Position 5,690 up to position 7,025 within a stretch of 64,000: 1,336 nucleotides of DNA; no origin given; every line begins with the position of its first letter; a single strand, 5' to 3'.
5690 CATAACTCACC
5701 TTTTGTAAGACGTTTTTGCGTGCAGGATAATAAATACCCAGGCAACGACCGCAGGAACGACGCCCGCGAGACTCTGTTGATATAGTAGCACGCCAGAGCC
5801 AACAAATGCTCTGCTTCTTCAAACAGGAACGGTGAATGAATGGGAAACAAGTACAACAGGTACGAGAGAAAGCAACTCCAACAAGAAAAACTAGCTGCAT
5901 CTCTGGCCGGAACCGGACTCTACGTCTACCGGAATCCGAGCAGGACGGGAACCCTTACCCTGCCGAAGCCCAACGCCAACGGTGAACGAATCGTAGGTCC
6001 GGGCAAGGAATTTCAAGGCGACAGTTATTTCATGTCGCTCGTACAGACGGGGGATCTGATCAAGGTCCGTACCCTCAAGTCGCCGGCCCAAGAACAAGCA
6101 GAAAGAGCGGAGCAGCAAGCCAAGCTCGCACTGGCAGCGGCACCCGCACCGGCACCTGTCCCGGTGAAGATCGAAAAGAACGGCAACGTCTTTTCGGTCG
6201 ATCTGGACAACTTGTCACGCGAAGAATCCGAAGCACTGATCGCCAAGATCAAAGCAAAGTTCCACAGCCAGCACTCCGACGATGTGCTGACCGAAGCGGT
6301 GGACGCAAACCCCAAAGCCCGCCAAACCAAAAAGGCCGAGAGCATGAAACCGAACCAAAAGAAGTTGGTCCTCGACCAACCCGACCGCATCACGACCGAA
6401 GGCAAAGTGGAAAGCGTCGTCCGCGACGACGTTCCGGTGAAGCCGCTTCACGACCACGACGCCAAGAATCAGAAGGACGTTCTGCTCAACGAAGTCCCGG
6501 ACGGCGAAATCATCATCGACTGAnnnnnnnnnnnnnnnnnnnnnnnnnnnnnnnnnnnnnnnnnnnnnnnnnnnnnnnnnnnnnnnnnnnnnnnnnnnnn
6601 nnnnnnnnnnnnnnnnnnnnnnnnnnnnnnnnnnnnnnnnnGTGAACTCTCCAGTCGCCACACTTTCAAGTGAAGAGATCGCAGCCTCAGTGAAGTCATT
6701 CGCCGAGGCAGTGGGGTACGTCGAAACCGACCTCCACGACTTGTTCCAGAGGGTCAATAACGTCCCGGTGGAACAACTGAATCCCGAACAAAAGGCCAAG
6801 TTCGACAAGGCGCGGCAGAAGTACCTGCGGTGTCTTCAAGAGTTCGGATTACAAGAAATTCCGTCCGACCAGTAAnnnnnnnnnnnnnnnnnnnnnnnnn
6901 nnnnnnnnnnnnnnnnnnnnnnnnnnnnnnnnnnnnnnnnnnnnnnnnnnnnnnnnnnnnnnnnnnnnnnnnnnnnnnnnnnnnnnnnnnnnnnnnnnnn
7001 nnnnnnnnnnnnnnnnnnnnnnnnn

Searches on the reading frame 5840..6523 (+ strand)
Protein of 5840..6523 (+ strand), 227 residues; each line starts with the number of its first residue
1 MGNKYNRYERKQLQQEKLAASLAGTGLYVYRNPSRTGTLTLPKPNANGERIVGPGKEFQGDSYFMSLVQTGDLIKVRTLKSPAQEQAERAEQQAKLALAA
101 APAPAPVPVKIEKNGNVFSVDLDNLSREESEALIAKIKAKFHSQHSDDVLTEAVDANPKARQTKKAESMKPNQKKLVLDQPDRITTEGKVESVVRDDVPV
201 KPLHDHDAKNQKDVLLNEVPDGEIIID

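Call 3: search_protein_families(library=pfam, proteins=[window:5840-6523:+], max_evalue=0.1)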
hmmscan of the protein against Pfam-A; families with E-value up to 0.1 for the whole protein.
window:5840-6523:+ (227 aa): 1 family
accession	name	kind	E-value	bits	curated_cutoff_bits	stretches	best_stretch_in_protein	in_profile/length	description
PF14164.11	YqzH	-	0.017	15.5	30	1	118-152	19-53/64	YqzH-like protein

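Call 31: search_protein_families(library=phrogs, proteins=[window:5840-6523:+], max_evalue=0.01)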
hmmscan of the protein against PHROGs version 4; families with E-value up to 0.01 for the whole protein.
window:5840-6523:+ (227 aa): 0 families

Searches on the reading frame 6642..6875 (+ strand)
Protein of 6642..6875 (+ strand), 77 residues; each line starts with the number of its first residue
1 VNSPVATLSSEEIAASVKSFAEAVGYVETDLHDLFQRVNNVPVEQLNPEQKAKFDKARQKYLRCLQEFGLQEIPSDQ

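Call 3: search_protein_families(library=pfam, proteins=[window:6642-6875:+], max_evalue=0.1)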
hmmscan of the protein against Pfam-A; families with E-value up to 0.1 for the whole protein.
window:6642-6875:+ (77 aa): 1 family
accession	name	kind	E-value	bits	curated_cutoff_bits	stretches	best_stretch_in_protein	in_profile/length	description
PF24094.1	DEATH_SH3BP4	-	0.042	14.3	27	1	2-41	34-72/107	SH3BP4, DEATH domain-like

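Call 31: search_protein_families(library=phrogs, proteins=[window:6642-6875:+], max_evalue=0.01)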
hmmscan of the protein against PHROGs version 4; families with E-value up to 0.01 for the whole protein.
window:6642-6875:+ (77 aa): 0 families
